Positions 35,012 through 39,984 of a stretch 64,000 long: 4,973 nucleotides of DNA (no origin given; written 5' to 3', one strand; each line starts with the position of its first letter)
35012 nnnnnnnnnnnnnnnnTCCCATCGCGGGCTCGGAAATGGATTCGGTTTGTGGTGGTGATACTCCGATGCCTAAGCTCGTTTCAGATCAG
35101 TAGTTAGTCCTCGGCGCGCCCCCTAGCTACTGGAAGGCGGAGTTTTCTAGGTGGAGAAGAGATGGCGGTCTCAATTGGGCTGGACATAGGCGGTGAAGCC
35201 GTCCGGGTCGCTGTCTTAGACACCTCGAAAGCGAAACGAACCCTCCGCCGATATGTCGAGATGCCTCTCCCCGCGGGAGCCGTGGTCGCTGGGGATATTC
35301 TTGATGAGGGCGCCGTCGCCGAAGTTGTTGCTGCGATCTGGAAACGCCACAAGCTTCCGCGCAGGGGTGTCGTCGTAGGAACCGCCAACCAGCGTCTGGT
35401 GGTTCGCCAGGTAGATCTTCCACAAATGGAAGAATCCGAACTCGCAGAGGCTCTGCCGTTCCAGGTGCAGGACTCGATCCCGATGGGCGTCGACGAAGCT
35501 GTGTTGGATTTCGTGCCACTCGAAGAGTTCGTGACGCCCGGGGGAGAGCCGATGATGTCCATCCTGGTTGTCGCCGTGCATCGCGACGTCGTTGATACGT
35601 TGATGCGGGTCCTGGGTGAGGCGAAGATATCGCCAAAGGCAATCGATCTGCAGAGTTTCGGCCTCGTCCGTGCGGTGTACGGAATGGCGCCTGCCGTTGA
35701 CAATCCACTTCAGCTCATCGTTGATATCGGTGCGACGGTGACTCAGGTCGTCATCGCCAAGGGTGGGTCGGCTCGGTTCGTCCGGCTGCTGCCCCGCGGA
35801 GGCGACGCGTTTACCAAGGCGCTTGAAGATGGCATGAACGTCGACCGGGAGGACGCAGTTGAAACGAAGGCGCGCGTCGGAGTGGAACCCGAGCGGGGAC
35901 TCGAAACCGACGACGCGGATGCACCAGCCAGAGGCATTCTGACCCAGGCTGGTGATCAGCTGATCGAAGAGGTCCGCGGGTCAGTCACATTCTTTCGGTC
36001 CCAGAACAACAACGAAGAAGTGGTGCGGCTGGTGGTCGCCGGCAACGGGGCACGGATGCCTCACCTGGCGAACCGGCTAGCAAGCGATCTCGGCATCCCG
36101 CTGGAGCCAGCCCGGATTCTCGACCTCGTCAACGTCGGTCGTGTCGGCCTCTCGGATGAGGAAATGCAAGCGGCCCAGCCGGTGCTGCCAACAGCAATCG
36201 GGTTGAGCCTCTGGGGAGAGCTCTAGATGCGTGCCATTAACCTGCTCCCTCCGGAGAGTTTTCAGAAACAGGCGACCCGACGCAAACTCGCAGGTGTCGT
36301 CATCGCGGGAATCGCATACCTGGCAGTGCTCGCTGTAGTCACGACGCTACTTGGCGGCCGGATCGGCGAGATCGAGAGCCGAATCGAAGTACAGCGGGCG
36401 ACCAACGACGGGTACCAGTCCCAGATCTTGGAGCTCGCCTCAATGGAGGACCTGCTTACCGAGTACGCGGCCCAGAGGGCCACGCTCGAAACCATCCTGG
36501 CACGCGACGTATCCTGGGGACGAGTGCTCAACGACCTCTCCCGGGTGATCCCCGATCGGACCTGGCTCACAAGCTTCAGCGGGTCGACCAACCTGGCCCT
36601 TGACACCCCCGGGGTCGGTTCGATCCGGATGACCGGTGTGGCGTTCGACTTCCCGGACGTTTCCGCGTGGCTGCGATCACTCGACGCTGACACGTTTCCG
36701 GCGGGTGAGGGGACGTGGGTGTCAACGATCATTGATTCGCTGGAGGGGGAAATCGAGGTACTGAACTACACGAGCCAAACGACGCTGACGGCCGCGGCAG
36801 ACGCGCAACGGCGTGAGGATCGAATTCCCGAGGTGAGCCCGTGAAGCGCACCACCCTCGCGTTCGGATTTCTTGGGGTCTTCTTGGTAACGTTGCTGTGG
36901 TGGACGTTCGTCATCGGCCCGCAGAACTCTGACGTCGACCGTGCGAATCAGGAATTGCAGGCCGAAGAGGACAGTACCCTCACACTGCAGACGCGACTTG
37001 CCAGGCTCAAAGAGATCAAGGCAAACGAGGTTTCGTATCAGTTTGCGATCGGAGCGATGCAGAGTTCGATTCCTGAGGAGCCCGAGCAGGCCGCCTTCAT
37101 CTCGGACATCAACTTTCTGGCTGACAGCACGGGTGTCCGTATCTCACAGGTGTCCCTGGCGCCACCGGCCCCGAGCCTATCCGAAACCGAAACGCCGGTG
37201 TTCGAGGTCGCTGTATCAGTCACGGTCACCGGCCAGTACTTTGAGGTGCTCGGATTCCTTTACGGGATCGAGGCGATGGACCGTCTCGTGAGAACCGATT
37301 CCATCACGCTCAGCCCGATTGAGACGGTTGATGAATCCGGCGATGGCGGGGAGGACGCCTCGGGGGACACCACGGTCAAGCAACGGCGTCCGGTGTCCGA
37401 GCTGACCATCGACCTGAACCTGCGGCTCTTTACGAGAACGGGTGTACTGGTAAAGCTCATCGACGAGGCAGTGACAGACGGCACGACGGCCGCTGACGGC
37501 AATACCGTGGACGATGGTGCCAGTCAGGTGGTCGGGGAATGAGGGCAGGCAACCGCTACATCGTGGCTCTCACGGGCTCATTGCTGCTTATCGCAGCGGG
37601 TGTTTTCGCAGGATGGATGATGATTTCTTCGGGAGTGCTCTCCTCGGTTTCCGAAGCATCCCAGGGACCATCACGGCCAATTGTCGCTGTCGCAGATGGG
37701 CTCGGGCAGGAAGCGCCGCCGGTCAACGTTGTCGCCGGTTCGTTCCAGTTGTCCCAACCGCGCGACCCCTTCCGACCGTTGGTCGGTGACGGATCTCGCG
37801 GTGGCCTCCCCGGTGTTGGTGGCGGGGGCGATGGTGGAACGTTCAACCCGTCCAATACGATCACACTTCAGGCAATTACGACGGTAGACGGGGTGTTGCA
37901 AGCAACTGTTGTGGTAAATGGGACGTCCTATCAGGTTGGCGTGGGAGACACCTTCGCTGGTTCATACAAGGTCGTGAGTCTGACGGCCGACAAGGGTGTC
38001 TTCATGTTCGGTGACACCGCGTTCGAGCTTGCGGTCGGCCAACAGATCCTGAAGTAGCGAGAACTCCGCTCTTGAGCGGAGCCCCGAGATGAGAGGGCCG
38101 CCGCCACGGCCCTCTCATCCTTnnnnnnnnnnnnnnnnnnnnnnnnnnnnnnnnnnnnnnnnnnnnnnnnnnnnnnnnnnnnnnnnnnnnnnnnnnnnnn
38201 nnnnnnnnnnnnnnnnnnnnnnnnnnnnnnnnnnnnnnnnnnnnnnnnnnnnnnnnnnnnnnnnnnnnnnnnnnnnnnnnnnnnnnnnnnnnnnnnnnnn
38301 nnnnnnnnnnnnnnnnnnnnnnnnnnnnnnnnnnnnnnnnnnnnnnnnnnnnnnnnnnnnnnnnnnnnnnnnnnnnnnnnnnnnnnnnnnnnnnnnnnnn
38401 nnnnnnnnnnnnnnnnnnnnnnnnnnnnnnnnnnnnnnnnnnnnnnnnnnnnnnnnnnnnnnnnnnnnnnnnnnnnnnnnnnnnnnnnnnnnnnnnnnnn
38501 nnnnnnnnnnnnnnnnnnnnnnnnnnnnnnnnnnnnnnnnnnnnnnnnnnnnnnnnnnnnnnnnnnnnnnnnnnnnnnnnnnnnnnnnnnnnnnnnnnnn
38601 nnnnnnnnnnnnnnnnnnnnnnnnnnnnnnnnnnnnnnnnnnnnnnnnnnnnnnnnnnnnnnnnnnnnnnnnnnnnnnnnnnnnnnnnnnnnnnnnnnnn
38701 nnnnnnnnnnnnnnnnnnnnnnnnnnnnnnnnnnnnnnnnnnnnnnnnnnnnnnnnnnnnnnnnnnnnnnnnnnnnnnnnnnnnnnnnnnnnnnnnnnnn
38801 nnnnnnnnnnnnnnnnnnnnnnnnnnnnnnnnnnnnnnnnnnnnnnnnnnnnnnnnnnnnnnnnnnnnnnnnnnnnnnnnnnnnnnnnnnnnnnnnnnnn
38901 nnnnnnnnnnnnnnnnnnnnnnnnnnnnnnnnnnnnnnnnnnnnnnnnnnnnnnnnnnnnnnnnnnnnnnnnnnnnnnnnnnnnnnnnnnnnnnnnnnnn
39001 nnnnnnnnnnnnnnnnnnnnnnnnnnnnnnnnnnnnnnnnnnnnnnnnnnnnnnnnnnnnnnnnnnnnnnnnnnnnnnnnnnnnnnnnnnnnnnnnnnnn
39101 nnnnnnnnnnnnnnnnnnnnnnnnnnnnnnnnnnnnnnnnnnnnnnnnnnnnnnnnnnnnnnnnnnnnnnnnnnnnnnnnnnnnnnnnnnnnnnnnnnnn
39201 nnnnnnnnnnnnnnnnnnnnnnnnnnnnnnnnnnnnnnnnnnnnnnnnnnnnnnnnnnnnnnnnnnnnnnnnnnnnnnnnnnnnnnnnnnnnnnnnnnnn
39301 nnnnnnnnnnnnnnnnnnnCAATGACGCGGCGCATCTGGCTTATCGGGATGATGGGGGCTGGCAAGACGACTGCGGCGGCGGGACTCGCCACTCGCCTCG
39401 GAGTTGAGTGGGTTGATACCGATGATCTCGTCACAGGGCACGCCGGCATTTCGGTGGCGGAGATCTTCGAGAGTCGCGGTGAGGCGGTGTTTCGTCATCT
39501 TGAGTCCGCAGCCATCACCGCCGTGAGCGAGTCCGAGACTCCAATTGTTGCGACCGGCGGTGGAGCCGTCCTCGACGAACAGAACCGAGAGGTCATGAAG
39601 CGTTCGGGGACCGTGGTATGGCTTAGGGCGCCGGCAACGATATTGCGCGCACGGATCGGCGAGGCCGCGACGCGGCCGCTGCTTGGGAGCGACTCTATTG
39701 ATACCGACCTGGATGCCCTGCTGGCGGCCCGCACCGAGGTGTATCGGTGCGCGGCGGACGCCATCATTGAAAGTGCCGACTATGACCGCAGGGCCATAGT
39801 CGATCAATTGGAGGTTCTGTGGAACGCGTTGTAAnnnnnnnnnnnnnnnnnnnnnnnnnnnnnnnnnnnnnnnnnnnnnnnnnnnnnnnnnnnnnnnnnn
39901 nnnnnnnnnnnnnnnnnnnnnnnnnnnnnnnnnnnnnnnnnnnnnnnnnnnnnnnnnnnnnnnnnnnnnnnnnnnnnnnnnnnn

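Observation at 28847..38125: Complete type IVa-pilus-like machinery wedged into the shikimate operon (aroE | pil | aroC-K-B) of an actinobacterial backbone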

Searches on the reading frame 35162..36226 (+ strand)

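Call 3: search_protein_families(library=pfam, proteins=[window:35162-36226:+], max_evalue=0.01)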
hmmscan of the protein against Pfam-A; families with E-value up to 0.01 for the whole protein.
window:35162-36226:+ (354 aa): 4 families
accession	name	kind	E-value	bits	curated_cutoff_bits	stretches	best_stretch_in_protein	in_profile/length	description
PF11104.14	PilM_2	-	1.5e-38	133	27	1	6-350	1-337/340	Type IV pilus assembly protein PilM;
PF14450.12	FtsA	-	9.7e-11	42.6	31.8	1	186-323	2-107/127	Cell division protein FtsA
PF25216.1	Volactin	-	0.00051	20.1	35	0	185-306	169-287/321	Volactin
PF05134.19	T2SSL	-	0.0041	17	25.5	1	68-112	47-91/231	Type II secretion system (T2SS), protein L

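Call 5: search_protein_families(library=ncbifam, proteins=[window:35162-36226:+], max_evalue=0.01)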
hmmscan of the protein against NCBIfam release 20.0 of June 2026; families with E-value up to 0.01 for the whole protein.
window:35162-36226:+ (354 aa): 4 families
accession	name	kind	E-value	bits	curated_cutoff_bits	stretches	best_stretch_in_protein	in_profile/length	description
TIGR01175.1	pilM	subfamily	1.7e-53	181.9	133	1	3-350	4-345/348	type IV pilus assembly protein PilM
NF045709.1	Amuc_1101_fam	equivalog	3.9e-30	105.2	650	1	4-350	7-347/608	Amuc_1101 family PilM-like pilus complex protein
TIGR01174.1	ftsA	equivalog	1.9e-06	27.2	175.85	1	134-242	150-256/371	cell division protein FtsA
TIGR01709.2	typeII_sec_gspL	equivalog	0.0006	19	65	1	65-161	49-136/392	type II secretion system protein GspL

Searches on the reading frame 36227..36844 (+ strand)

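Call 3: search_protein_families(library=pfam, proteins=[window:36227-36844:+], max_evalue=0.01)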
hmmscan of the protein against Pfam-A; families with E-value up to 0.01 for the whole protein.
window:36227-36844:+ (205 aa): 1 family
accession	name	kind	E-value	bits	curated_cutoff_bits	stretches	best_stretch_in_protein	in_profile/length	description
PF05137.18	PilN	-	1e-09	38.7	22.8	1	99-156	1-49/78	Fimbrial assembly protein (PilN)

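Call 5: search_protein_families(library=ncbifam, proteins=[window:36227-36844:+], max_evalue=0.01)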
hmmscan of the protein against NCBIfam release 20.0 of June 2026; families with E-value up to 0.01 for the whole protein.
window:36227-36844:+ (205 aa): 1 family
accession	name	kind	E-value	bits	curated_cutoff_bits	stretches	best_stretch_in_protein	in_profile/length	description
NF045709.1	Amuc_1101_fam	equivalog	0.00013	20.9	650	1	4-121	357-475/608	Amuc_1101 family PilM-like pilus complex protein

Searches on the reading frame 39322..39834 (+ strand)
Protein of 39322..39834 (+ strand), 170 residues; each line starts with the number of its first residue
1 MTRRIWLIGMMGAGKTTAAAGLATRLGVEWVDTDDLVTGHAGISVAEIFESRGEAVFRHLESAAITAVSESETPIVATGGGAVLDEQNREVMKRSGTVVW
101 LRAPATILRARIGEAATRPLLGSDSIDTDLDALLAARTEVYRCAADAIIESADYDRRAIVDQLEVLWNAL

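Call 4: search_protein_families(library=pfam, proteins=[window:39322-39834:+], max_evalue=0.001)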
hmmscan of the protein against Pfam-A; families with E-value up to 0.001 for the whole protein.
window:39322-39834:+ (170 aa): 4 families
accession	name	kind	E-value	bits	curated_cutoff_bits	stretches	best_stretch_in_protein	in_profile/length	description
PF01202.28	SKI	-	7.8e-41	140.3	22.1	1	11-163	1-154/159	Shikimate kinase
PF13238.12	AAA_18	-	8e-07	30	29.4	1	5-114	1-110/128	AAA domain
PF13671.12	AAA_33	-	9.1e-07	29.7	27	1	5-113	2-116/143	AAA domain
PF13189.12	Cytidylate_kin2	-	0.00082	20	28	0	9-110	6-108/176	Cytidylate kinase-like family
